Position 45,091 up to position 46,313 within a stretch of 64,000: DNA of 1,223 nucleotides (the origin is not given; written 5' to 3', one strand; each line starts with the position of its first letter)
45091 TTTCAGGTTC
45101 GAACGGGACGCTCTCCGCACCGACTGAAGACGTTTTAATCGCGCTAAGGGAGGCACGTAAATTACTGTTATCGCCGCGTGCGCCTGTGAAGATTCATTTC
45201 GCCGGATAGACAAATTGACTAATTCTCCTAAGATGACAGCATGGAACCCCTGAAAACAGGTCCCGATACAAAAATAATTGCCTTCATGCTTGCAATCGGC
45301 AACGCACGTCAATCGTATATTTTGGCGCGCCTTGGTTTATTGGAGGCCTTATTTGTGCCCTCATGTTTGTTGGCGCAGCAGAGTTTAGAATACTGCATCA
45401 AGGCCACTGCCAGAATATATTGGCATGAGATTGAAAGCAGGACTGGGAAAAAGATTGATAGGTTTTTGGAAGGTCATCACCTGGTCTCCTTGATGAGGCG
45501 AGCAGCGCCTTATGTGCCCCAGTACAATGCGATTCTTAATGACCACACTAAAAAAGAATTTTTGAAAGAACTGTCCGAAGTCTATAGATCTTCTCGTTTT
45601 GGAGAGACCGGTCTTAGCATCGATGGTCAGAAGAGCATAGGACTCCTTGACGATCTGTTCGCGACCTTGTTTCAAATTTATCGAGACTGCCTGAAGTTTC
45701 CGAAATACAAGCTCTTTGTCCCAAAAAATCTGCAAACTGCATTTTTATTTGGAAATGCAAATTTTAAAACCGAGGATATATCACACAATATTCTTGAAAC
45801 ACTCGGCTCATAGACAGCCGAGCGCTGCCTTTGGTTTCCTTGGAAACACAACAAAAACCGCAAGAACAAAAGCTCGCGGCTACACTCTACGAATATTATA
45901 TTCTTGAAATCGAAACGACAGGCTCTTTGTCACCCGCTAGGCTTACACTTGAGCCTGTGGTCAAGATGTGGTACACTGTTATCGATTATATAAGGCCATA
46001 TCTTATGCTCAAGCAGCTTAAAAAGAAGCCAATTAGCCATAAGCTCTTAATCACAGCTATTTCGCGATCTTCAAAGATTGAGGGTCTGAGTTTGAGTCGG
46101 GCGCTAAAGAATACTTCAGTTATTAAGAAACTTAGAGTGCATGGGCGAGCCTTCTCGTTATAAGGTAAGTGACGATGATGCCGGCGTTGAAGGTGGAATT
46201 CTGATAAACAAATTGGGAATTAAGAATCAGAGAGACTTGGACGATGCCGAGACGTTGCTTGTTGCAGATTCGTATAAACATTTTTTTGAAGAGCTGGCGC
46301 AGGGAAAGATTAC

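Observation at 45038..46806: Low-GC islet at the 3' side of an intron-containing tRNA carrying a FicT/FicA-like toxin-antitoxin pair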

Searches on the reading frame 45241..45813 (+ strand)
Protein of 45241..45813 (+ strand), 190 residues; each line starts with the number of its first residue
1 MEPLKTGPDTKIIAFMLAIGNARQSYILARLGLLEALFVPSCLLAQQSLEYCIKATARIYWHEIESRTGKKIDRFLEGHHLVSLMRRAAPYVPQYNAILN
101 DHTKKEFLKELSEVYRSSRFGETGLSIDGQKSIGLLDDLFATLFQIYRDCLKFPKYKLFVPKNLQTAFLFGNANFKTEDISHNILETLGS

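Call 6: search_protein_families(library=pfam, proteins=[window:45241-45813:+], max_evalue=1)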
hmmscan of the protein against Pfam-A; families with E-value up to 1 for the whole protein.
window:45241-45813:+ (190 aa): 2 families
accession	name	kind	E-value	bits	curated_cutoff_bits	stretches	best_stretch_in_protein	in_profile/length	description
PF05168.19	HEPN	-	0.003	18.2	22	1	21-121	7-90/117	HEPN domain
PF04735.17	Baculo_helicase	-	0.13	10.1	25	1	149-185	272-308/1307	Baculovirus DNA helicase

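Call 7: search_protein_families(library=ncbifam, proteins=[window:45241-45813:+], max_evalue=1)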
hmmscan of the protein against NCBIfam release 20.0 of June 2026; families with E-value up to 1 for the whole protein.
window:45241-45813:+ (190 aa): 0 families

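Call 19: list_cluster_members(proteins=[P0001, window:45241-45813:+, window:46807-47256:+, window:46005-46160:+, window:45966-46160:+])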
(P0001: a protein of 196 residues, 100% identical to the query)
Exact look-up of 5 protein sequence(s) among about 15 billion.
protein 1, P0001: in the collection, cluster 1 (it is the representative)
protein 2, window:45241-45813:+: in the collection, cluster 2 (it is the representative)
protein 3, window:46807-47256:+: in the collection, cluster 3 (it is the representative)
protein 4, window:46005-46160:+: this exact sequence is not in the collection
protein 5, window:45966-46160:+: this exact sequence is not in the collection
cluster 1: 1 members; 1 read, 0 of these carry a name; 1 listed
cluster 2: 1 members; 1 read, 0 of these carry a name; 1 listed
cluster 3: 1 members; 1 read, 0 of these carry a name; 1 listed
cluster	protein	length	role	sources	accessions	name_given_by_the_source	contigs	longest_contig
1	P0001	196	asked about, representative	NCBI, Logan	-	-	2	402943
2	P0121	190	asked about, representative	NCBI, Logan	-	-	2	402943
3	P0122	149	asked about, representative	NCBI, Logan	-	-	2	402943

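Call 21: find_homologous_proteins(query=window:45241-45813:+, max_evalue=0.001)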
Query window:45241-45813:+ (190 aa): 2 proteins with E <= 0.001 among 198 candidates.
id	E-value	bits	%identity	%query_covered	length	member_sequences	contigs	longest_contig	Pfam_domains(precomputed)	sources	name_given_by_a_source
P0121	7.3e-122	422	100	100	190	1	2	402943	-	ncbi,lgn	-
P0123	2.2e-29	121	58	56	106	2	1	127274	-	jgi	-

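Call 23: find_encoding_contigs(protein=P0123, flank=6000, max_places=2)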
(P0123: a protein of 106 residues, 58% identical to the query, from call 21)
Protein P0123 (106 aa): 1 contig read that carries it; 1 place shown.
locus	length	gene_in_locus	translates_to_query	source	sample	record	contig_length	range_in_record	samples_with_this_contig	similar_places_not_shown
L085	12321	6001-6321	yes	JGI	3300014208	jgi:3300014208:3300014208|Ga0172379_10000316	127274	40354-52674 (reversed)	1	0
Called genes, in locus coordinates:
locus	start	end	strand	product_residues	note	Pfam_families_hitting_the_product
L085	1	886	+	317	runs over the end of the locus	-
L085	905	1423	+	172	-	-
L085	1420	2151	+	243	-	PF01936:NYN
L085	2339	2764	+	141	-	PF03852:Vsr, PF04480:DUF559 (faint), PF18741:MTES_1575 (weak)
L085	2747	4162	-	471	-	PF00145:DNA_methylase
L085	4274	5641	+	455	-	PF02976:MutH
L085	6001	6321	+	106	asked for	-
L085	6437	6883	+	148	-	PF03364:Polyketide_cyc (weak)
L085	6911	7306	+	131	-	-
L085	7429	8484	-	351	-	PF02661:Fic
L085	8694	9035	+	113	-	-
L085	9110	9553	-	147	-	-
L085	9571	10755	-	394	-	PF04055:Radical_SAM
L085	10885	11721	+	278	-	-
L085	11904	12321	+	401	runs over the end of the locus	PF07690:MFS_1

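Call 38: search_protein_representatives(protein=window:45241-45813:+)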
Query: 190 residues. Proteins with E-value up to 0.001 (for the whole library): 57; up to 1e-10: 24; up to 1e-30: 1. The best 57 are listed.
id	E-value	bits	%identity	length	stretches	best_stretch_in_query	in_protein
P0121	2.3e-122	421.8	100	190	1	1-190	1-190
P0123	7.0e-30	120.5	58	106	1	85-190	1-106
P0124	4.4e-23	98.3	38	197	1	2-183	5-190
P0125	7.2e-22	94.4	33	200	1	6-187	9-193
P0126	4.1e-20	88.6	38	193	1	10-185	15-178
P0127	9.8e-19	84.2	35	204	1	8-185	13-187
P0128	1.2e-17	80.6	35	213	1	13-184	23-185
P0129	5.1e-16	75.3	35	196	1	9-189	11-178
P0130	2.0e-15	73.4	36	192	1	13-182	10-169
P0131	2.9e-14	69.6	35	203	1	13-189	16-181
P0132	2.9e-14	69.6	34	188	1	7-182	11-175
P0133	8.1e-14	68.1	34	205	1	11-187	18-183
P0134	2.2e-13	66.7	34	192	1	11-186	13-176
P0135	4.7e-13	65.7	37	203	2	13-151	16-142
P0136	5.7e-13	65.4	35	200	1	10-185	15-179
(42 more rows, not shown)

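Call 40: search_protein_families(library=pfam, alignment_id=A3, max_evalue=0.1)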
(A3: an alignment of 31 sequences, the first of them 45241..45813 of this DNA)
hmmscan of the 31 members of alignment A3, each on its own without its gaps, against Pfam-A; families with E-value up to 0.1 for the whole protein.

A. member 1, window:45241-45813:+ (190 aa): 1 family
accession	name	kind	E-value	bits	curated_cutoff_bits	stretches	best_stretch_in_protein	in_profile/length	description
PF05168.19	HEPN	-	0.003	18.2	22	1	21-121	7-90/117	HEPN domain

B. families by the number of members that match (of 31 scanned): 9 families
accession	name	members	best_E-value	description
PF05168.19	HEPN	31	1.7e-14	HEPN domain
PF10028.14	DUF2270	1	0.011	Predicted integral membrane protein (DUF2270)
PF01775.22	Ribosomal_L18A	1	0.029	Ribosomal proteins 50S-L18Ae/60S-L20/60S-L18A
PF24783.1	FANCA_arcN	1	0.042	FANCA arcN subdomain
PF00486.34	Trans_reg_C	1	0.051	Transcriptional regulatory protein, C terminal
PF13358.12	DDE_3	1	0.056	DDE superfamily endonuclease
PF13559.11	DUF4129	1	0.072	Domain of unknown function (DUF4129)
PF08236.17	SRI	1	0.077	SRI (Set2 Rpb1 interacting) domain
PF23910.1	DUF7252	1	0.084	Domain of unknown function (DUF7252)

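Call 41: search_solved_structures(query=A3, max_evalue=1, show_alignments=2)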
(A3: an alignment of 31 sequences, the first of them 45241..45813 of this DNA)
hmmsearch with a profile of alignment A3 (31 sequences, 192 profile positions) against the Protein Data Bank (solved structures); distinct sequences matched with E-value up to 1: 22.
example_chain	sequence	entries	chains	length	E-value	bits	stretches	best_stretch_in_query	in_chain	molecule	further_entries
1wol_A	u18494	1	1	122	2.9e-06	29.7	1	32-94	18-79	122aa long conserved hypothetical protein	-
1ufb_A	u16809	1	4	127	0.0085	18.4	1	41-115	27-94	TT1696 protein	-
8a3k_UNK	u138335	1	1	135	0.0093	18.3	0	113-144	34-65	sc-apCC-4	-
2wcd_A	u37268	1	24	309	0.051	15.9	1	55-170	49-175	HEMOLYSIN E, CHROMOSOMAL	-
1qoy_A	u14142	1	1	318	0.054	15.8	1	55-170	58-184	HEMOLYSIN E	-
6mrt_A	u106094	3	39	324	0.057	15.7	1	55-170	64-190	Hemolysin E, chromosomal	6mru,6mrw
9osx_A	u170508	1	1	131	0.067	15.5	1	134-178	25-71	PfCyRPA-EM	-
6mpv_A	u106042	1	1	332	0.072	15.4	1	134-177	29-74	Cysteine-rich protective antigen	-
5ezo_A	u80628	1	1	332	0.072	15.4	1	134-177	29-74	c12 Fab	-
5tih_A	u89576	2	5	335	0.073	15.4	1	134-177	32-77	Cysteine-rich protective antigen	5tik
8cde_B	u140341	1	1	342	0.079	15.3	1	134-177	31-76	Cysteine-rich protective antigen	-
7phv_A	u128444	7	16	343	0.079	15.3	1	134-177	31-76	Cysteine-rich protective antigen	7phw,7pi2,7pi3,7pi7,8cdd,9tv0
5ezn_A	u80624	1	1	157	0.09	15.1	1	134-177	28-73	Cysteine-rich protective antigen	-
5ezn_B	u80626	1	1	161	0.097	15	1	134-177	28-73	Cysteine-rich protective antigen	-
4afl_A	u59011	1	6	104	0.12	14.7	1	72-137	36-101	INHIBITOR OF GROWTH PROTEIN 4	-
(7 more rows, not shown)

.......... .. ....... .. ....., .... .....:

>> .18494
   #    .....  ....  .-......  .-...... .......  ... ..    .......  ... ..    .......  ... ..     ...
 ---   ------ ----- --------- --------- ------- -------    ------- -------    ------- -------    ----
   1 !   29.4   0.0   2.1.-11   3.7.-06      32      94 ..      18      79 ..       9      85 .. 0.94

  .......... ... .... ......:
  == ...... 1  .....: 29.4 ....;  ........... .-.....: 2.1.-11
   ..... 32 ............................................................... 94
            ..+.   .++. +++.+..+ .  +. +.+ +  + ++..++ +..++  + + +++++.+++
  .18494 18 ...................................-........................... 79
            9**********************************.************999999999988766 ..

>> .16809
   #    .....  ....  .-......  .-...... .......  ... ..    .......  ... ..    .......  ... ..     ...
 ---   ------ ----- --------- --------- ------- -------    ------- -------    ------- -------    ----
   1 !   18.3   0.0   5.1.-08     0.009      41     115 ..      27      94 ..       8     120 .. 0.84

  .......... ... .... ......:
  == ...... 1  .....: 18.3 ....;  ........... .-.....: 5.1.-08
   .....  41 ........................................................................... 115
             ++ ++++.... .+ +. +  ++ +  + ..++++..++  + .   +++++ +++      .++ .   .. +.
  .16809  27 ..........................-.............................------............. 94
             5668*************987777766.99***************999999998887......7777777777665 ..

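Call 57: search_protein_families(library=padloc, proteins=[window:45241-45813:+], max_evalue=0.01)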
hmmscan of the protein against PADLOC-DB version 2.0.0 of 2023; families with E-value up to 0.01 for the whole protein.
window:45241-45813:+ (190 aa): 0 families

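Call 71: predict_structure(alignment_id=A3)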
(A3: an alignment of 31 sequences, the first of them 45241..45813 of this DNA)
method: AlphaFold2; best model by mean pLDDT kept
length: 190 residues; sequences in the alignment: 31
mean_pLDDT: 94.9   pTM: 0.91
mean pLDDT of the five models: 94.9, 94.4, 94.0, 93.5, 93.5
residues with pLDDT >= 90: 165; 70-90: 24; 50-70: 1; < 50: 0
segments of 3 or more residues with pLDDT < 50: none
pLDDT, mean of each block of 10 residues (from residue 1): 84 89 98 97 98 97 97 95 98 98 98 94 94 98 96 90 98 97 86
secondary structure, 60 per line:
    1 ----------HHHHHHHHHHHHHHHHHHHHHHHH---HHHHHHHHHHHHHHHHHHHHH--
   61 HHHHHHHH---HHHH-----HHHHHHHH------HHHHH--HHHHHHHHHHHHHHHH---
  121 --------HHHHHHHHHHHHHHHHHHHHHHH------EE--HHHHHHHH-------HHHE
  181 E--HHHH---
elements in order: H11-34 H38-58 H61-68 H72-75 H81-88 H95-99 H102-117 H129-151 H162-169 H184-187

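Call 80: find_encoding_contigs(protein=P0124, flank=5000, max_places=2)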
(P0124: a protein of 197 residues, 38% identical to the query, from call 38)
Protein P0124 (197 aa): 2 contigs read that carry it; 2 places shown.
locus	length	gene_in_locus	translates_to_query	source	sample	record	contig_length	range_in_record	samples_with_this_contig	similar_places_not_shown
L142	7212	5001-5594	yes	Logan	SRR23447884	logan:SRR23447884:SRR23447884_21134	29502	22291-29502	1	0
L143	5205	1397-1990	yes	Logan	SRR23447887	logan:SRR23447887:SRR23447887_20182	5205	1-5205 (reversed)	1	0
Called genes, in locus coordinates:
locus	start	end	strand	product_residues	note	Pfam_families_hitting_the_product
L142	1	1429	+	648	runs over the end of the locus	-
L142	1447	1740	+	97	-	-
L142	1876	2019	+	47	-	-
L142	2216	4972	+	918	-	PF07517:SecA_DEAD, PF01043:SecA_PP_bind, PF21090:P-loop_SecA, PF07516:SecA_SW, PF02810:SEC-C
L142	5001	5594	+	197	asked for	-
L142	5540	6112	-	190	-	PF20221:DUF6580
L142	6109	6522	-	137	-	PF14478:DUF4430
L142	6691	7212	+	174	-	?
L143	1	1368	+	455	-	?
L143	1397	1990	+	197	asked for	-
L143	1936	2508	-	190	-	PF20221:DUF6580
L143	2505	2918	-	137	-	PF14478:DUF4430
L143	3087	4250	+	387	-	PF01078:Mg_chelatase (faint), PF05496:RuvB_N, PF00158:Sigma54_activat (faint), PF00004:AAA, PF07728:AAA_5, PF13173:AAA_14 (weak), PF16193:AAA_assoc_2, PF12002:MgsA_C, +3 more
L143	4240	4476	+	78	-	-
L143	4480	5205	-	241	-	?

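Call 81: find_encoding_contigs(protein=P0126, flank=5000, max_places=3)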
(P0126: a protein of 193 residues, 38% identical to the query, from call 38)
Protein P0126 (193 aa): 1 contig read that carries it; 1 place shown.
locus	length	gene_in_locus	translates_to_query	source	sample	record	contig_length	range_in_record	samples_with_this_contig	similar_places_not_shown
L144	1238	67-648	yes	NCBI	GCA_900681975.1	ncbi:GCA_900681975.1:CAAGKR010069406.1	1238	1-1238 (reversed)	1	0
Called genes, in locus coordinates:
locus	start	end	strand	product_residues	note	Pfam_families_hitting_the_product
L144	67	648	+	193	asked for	PF05168:HEPN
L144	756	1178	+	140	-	-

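Call 84: search_dna_similar(query=window:45241-45813:+, collection=phages, mode=protein, max_rows=8, max_evalue=0.001)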
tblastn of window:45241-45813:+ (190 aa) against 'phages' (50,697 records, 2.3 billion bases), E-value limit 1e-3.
No match.

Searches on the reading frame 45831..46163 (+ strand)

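Call 6: search_protein_families(library=pfam, proteins=[window:45831-46163:+], max_evalue=1)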
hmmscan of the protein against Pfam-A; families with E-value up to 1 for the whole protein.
window:45831-46163:+ (110 aa): 2 families
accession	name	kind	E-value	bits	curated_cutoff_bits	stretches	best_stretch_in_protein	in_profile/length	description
PF01193.29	RNA_pol_L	-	0.033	14.3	24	1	12-38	39-62/74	RNA polymerase Rpb3/Rpb11 dimerisation domain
PF13776.11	DUF4172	-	0.11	13.2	25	1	64-102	43-81/82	Domain of unknown function (DUF4172)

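Call 7: search_protein_families(library=ncbifam, proteins=[window:45831-46163:+], max_evalue=1)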
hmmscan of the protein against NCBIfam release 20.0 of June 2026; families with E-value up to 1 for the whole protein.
window:45831-46163:+ (110 aa): 0 families
